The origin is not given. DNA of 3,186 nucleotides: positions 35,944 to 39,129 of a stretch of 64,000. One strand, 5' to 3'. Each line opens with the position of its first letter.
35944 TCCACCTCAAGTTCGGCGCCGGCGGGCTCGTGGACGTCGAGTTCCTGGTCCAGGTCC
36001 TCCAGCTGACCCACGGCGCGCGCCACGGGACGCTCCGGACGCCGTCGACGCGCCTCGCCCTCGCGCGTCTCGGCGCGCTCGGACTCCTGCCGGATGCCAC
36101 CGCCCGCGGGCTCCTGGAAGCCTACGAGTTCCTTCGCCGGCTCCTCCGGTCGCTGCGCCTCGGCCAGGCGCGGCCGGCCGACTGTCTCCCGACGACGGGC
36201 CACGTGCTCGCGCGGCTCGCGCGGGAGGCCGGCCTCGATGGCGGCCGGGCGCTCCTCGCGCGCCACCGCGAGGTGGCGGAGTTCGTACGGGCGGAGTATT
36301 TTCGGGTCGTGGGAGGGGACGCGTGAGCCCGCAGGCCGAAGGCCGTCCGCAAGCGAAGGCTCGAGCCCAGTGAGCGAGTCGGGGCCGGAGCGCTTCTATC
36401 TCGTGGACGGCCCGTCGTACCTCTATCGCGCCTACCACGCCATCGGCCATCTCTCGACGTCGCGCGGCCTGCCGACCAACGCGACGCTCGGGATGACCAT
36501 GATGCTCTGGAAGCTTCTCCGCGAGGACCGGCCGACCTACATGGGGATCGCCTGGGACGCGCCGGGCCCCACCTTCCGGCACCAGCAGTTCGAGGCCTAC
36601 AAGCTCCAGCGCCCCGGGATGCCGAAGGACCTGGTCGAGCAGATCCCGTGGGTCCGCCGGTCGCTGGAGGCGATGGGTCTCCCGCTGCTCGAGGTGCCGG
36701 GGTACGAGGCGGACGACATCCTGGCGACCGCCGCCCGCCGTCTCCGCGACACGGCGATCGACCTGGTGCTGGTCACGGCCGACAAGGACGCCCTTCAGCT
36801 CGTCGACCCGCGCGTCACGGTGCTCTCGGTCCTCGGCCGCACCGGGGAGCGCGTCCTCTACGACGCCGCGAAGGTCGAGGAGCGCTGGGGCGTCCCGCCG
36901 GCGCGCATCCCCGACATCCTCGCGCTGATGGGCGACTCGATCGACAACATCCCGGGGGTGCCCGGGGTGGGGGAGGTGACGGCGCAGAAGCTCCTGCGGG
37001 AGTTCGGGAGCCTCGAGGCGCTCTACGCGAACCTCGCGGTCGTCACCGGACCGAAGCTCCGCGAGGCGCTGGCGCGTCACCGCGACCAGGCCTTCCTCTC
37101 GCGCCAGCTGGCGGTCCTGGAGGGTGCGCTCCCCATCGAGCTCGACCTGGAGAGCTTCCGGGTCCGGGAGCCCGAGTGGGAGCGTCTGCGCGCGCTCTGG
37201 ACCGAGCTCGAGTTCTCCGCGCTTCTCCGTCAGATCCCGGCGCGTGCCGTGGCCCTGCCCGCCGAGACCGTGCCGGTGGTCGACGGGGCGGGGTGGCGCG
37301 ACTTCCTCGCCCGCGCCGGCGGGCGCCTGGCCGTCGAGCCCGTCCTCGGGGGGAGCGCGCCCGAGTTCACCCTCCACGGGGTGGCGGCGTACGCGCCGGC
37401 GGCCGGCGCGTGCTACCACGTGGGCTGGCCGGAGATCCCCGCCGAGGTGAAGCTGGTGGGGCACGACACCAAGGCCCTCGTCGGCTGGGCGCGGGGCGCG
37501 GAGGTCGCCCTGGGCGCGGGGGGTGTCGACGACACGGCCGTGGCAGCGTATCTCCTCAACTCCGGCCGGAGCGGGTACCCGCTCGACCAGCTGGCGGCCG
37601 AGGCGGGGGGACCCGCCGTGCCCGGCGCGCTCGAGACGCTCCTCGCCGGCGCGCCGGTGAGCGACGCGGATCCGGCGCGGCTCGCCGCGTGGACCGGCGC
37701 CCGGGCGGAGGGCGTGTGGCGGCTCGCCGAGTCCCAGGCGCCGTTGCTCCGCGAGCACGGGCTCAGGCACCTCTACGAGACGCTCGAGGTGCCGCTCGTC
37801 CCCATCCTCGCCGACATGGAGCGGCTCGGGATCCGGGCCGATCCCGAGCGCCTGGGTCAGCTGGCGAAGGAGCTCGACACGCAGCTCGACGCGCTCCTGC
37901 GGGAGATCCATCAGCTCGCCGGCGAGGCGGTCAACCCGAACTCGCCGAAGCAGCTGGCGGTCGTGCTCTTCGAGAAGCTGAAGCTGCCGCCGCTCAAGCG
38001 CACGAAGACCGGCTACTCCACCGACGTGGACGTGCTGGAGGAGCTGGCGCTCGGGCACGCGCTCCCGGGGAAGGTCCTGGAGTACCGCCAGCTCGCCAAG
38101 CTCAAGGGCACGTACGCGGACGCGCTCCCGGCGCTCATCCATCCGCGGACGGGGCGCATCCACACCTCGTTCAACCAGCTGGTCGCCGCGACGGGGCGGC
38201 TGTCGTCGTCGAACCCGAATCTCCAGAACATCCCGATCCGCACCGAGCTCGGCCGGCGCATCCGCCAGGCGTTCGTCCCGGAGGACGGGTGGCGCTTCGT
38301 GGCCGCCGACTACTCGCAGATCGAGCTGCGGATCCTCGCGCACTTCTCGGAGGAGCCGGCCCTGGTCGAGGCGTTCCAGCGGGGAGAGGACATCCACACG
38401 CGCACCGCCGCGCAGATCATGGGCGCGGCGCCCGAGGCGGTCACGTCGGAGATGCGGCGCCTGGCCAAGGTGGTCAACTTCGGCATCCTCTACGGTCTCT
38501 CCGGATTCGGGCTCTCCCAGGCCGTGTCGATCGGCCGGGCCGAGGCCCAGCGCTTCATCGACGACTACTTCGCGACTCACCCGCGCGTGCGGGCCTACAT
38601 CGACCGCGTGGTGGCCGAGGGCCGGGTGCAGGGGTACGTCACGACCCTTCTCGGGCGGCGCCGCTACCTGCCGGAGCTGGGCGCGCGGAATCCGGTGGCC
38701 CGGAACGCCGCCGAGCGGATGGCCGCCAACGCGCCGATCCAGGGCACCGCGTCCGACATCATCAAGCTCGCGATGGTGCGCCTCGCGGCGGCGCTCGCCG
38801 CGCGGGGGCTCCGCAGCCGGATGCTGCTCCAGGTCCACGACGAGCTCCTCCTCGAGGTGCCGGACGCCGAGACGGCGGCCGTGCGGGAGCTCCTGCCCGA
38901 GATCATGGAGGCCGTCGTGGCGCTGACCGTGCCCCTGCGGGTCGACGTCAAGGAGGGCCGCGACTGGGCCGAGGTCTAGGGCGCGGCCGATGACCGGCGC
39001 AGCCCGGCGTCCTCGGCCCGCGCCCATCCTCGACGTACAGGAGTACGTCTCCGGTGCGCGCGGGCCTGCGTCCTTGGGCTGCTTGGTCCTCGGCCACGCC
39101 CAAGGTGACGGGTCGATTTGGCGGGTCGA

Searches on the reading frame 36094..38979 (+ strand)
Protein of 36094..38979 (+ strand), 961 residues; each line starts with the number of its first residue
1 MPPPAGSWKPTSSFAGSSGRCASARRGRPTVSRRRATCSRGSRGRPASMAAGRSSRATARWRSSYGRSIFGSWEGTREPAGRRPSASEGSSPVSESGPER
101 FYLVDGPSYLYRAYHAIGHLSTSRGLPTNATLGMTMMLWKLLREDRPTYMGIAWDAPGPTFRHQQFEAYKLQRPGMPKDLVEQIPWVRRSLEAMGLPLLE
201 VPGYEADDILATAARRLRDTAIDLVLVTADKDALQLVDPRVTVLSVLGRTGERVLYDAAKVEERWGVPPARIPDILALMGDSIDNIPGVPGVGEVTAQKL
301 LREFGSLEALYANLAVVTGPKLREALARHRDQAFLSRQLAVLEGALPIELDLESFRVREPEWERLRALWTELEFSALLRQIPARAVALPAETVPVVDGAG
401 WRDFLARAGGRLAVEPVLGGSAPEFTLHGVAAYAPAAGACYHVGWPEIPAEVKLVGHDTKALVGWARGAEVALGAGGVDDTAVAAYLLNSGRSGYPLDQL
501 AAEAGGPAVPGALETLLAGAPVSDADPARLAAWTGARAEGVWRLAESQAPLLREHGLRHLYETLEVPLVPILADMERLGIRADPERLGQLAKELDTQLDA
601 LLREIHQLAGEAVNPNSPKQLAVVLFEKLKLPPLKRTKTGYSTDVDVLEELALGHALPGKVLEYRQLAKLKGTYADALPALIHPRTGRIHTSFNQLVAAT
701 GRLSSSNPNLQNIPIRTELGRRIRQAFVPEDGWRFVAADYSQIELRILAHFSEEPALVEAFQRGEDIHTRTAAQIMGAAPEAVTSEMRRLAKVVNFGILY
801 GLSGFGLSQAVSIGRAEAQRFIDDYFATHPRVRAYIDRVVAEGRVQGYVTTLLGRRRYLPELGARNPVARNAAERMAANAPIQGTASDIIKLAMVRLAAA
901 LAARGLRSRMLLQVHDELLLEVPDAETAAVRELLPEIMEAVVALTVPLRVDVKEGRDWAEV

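Call 36: search_protein_families(library=pfam, proteins=[window:36094-38979:+], max_evalue=0.001)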
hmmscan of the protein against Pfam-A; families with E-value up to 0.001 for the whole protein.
window:36094-38979:+ (961 aa): 4 families
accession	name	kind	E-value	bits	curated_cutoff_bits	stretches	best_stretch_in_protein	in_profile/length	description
PF00476.26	DNA_pol_A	-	4.9e-160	533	34.3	1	585-960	2-381/381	DNA polymerase family A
PF02739.22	5_3_exonuc_N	-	8.1e-53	178.9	34.3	1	101-266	2-164/164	5'-3' exonuclease, N-terminal resolvase-like domain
PF01367.25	5_3_exonuc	-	2e-31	108.8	40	1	267-361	1-95/97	5'-3' exonuclease, C-terminal SAM fold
PF12826.13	HHH_2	-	0.00075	20.1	27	0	288-311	7-30/64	Helix-hairpin-helix motif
